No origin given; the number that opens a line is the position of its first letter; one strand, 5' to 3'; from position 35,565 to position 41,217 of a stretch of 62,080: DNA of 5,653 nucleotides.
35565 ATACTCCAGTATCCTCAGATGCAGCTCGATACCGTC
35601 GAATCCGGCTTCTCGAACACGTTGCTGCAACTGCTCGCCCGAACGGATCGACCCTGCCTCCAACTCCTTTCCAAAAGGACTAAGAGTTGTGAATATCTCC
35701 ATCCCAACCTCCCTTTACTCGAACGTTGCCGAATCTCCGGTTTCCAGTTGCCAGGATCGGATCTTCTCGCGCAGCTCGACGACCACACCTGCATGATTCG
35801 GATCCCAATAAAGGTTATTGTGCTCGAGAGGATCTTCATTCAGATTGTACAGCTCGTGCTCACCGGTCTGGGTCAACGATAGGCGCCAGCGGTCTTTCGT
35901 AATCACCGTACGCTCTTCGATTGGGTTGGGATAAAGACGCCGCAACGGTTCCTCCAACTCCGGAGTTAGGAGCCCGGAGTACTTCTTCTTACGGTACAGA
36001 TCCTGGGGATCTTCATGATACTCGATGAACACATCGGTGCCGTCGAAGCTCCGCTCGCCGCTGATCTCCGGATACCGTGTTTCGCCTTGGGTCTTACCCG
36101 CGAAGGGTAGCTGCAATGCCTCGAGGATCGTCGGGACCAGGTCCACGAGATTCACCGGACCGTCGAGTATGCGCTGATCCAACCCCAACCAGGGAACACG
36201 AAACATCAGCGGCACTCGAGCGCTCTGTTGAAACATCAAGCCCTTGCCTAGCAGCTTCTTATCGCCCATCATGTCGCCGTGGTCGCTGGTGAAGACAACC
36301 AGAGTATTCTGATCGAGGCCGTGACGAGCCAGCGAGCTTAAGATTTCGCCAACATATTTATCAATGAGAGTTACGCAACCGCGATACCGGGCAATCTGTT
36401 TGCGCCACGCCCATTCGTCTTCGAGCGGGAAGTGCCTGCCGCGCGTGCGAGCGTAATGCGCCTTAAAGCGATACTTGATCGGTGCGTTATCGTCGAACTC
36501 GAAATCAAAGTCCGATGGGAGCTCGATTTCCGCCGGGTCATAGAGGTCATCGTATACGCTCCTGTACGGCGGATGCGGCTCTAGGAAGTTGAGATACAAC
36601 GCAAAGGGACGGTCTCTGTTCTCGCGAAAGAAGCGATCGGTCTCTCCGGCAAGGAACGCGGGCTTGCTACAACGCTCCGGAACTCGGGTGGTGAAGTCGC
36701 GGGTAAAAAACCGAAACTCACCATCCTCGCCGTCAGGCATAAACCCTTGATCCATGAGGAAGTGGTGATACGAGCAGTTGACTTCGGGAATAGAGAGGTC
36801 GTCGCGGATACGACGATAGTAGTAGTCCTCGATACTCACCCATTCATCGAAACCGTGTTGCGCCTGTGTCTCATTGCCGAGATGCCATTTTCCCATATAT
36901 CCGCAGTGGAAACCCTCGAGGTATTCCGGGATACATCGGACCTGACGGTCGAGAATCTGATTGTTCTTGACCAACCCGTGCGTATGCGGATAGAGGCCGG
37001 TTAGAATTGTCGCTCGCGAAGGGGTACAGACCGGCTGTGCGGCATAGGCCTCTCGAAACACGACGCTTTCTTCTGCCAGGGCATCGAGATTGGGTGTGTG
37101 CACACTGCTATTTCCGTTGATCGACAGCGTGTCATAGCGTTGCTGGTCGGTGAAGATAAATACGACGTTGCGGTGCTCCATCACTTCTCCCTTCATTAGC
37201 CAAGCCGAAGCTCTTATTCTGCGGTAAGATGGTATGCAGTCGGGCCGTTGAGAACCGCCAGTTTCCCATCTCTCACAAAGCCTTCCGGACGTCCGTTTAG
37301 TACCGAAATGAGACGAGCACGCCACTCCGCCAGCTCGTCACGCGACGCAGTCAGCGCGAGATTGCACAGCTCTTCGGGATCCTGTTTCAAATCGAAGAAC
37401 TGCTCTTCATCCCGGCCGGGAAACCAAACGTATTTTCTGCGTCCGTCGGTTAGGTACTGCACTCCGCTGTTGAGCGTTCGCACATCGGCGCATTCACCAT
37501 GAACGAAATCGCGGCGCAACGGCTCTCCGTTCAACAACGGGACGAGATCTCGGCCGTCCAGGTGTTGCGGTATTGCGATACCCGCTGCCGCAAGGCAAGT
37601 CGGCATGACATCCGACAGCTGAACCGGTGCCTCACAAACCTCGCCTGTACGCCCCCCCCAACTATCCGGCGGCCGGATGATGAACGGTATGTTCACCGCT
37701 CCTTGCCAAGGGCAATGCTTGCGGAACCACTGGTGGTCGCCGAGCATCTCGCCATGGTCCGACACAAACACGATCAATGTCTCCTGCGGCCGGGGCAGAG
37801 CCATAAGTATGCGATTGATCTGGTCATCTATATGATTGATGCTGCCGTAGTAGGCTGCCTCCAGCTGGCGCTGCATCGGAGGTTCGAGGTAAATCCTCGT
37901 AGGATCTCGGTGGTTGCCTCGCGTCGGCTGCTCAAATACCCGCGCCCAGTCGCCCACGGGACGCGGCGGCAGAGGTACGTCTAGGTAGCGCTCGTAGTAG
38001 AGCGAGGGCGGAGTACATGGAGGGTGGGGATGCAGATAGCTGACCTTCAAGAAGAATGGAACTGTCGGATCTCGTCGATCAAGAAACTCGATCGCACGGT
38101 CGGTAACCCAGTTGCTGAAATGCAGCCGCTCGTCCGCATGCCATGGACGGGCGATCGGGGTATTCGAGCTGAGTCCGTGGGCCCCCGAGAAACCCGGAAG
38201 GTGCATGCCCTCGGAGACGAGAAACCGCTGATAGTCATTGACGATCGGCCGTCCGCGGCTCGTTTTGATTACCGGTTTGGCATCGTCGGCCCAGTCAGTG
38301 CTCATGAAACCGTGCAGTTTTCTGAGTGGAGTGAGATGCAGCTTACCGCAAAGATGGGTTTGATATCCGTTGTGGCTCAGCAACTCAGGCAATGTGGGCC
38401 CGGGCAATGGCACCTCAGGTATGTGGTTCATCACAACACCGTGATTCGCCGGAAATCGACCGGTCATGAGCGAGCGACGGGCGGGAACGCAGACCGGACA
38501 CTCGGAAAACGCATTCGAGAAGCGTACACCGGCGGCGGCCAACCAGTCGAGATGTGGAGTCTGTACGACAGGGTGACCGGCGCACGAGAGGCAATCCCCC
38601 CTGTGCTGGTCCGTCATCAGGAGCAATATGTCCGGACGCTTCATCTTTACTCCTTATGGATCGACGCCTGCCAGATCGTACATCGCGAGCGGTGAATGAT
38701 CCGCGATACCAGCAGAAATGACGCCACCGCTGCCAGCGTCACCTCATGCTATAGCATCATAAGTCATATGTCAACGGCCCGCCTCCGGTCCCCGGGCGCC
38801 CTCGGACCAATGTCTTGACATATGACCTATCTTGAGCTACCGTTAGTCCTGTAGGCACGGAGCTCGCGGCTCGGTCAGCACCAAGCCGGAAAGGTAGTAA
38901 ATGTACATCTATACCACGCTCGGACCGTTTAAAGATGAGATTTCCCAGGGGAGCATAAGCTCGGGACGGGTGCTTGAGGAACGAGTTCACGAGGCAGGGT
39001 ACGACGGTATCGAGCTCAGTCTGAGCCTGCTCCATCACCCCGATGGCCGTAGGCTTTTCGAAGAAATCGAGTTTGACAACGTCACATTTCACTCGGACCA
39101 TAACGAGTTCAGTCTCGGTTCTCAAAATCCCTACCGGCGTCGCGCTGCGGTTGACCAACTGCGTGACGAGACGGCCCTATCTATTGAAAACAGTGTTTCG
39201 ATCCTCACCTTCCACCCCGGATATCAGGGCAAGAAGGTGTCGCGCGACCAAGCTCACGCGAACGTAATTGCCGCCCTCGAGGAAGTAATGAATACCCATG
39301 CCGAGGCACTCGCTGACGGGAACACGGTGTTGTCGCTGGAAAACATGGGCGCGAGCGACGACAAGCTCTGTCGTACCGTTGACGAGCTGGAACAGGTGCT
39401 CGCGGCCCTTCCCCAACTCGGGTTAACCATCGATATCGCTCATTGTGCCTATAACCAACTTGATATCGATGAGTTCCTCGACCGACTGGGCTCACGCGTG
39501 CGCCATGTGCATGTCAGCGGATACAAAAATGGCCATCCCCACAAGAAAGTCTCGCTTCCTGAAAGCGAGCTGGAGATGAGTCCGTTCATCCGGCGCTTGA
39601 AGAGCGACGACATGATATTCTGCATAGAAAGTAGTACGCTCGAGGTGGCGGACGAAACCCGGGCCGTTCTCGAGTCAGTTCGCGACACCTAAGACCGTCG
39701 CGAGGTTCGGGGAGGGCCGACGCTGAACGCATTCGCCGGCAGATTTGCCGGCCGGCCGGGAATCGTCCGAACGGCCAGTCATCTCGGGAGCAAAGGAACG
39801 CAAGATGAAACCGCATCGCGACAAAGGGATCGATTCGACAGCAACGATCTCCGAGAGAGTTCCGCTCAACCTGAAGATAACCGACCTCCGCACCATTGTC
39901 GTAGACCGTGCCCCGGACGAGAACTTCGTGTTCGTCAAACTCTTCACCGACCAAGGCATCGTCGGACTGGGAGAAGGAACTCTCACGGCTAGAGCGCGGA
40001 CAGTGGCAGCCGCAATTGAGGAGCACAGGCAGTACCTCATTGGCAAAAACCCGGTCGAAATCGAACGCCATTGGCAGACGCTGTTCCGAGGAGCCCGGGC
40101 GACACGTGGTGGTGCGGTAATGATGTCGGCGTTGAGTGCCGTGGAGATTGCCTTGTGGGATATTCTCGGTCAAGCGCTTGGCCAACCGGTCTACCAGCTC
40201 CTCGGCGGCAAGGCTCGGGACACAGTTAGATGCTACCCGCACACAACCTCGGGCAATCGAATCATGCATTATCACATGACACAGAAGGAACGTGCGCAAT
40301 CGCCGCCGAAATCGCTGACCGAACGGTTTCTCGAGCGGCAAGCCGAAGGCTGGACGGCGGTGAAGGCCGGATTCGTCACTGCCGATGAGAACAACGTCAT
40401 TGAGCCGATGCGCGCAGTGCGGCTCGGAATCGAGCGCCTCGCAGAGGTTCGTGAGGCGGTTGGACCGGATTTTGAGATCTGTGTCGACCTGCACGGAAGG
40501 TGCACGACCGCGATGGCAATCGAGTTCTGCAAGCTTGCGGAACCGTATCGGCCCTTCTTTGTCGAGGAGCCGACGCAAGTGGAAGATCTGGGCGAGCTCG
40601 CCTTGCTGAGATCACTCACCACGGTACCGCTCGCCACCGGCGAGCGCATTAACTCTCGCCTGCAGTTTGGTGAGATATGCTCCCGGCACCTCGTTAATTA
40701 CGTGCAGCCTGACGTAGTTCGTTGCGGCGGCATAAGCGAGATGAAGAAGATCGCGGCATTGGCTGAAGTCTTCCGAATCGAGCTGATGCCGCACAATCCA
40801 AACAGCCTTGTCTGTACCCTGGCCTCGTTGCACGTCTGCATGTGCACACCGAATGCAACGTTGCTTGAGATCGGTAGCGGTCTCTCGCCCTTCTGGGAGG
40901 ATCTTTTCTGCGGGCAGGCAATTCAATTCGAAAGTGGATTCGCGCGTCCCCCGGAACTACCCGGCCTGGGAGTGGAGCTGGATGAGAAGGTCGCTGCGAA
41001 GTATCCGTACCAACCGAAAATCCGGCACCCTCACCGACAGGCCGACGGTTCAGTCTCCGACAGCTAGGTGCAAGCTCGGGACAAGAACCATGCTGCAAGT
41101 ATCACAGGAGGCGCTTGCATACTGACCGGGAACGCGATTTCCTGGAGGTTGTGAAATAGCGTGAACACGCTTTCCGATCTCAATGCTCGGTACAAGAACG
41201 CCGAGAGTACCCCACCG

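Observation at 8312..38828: A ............-type motif recurs in essentially every promoter region of the sulfatase island, suggesting one regulon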

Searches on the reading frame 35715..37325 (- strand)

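Call 8: search_protein_families(library=pfam, proteins=[window:35715-37325:-])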
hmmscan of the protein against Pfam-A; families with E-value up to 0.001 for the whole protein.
window:35715-37325:- (536 aa): 3 families
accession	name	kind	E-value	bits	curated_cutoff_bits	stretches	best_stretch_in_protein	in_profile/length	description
PF00884.28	Sulfatase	-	3e-50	171.7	25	1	52-405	1-300/301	Sulfatase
PF01663.27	Phosphodiest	-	4.1e-16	59.9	23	2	54-122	1-66/342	Type I phosphodiesterase / nucleotide pyrophosphatase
PF16347.10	SGSH_C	-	4.5e-13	50.1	29.3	2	354-449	1-97/154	N-sulphoglucosamine sulphohydrolase, C-terminal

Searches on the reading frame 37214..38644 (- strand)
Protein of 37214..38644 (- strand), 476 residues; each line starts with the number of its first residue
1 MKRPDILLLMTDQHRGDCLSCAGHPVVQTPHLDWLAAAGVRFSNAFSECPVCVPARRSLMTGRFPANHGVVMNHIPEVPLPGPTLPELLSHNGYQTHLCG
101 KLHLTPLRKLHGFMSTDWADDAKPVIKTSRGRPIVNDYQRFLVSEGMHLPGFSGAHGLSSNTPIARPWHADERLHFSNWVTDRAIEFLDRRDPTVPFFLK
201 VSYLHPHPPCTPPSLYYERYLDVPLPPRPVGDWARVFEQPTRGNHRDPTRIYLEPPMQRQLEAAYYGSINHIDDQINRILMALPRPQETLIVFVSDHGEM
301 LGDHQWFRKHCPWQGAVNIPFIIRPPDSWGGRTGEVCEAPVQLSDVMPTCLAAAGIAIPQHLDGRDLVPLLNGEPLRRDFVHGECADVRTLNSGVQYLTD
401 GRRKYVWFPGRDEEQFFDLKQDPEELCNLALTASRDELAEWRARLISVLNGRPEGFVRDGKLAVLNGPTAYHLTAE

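Call 8: search_protein_families(library=pfam, proteins=[window:37214-38644:-])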
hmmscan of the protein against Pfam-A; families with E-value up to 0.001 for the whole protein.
window:37214-38644:- (476 aa): 3 families
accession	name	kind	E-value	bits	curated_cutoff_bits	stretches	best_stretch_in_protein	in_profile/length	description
PF00884.28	Sulfatase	-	1e-47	163.3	25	1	4-356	1-301/301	Sulfatase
PF16347.10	SGSH_C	-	3.6e-11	43.9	29.3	1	302-438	1-140/154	N-sulphoglucosamine sulphohydrolase, C-terminal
PF01663.27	Phosphodiest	-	3.8e-09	37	23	1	7-75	2-67/342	Type I phosphodiesterase / nucleotide pyrophosphatase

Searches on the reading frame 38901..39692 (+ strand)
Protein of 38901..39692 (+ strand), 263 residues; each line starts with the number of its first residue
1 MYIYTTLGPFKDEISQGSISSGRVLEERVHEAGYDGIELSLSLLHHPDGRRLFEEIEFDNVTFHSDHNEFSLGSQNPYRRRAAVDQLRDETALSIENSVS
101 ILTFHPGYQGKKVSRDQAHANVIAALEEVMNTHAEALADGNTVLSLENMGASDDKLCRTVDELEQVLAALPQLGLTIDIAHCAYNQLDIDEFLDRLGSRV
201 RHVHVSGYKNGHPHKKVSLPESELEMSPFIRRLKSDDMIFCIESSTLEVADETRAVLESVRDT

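Call 8: search_protein_families(library=pfam, proteins=[window:38901-39692:+])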
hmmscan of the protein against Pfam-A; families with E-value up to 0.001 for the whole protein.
window:38901-39692:+ (263 aa): 1 family
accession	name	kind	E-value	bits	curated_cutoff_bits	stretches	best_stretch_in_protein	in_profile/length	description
PF01261.30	AP_endonuc_2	-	1.1e-23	84.7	31.1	1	28-252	3-241/249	Xylose isomerase-like TIM barrel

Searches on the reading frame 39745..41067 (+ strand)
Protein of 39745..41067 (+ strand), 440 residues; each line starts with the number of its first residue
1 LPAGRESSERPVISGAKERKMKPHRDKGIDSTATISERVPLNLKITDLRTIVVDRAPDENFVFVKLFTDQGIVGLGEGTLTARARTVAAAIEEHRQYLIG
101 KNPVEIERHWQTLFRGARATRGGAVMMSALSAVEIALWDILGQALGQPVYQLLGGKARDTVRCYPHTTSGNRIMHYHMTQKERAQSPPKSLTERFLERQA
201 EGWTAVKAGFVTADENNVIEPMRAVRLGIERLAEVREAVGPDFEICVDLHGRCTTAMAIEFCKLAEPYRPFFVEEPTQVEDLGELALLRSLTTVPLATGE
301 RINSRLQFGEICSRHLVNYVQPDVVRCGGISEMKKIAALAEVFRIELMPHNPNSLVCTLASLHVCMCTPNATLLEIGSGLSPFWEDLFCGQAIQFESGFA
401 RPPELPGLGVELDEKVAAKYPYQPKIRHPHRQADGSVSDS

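Call 8: search_protein_families(library=pfam, proteins=[window:39745-41067:+])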
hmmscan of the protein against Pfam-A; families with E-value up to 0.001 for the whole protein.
window:39745-41067:+ (440 aa): 2 families
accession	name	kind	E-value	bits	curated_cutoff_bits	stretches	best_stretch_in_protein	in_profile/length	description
PF13378.12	MR_MLE_C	-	6.5e-59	199.7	29.4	1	196-415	7-218/219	Enolase C-terminal domain-like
PF02746.21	MR_MLE_N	-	8.6e-22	78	22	1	58-154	25-117/117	Mandelate racemase / muconate lactonizing enzyme, N-terminal domain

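Call 33: search_protein_families(library=ncbifam, proteins=[window:39745-41067:+], max_evalue=0.00001)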
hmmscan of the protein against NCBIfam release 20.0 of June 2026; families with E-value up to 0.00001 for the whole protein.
window:39745-41067:+ (440 aa): 11 families
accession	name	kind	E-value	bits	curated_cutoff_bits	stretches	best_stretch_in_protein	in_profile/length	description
NF010624.0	PRK14017.1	equivalog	9e-92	308.1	311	1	44-439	2-381/382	galactonate dehydratase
NF043051.1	ManoateDhtManD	equivalog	9e-78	261.9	550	1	44-438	2-401/403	D-mannonate dehydratase ManD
NF011654.0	PRK15072.1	subfamily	1.5e-77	261.2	430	1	44-439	2-403/404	D-galactonate dehydratase family protein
NF040790.2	glucon_galact_dh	equivalog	4.8e-67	226.5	750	1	61-425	25-374/390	bifunctional D-gluconate/D-galactonate dehydratase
NF040866.1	AraD_Arch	equivalog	1e-43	149.8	650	1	61-420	34-369/372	arabinonate dehydratase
NF047820.1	TalGalacDh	equivalog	6.6e-37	127.3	500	1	37-418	12-362/371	L-talarate/galactarate dehydratase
NF011968.0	PRK15440.1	equivalog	6.9e-33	114.1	393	2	223-423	190-394/395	L-rhamnonate dehydratase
TIGR02534.1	mucon_cyclo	subfamily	4.4e-23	81.9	334.95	2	224-417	169-362/368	muconate/chloromuconate family cycloisomerase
NF043002.1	HProlDhtase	equivalog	5.6e-13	48.5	500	1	66-166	38-138/366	cis-3-hydroxy-L-proline dehydratase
NF041118.1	A_G_epim_Thtga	equivalog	4.1e-09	36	500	0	227-370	167-311/341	L-Ala-D/L-Glu epimerase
TIGR01928.1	menC_lowGC_arch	equivalog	5.6e-06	25.6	200.65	0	241-341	173-272/325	o-succinylbenzoate synthase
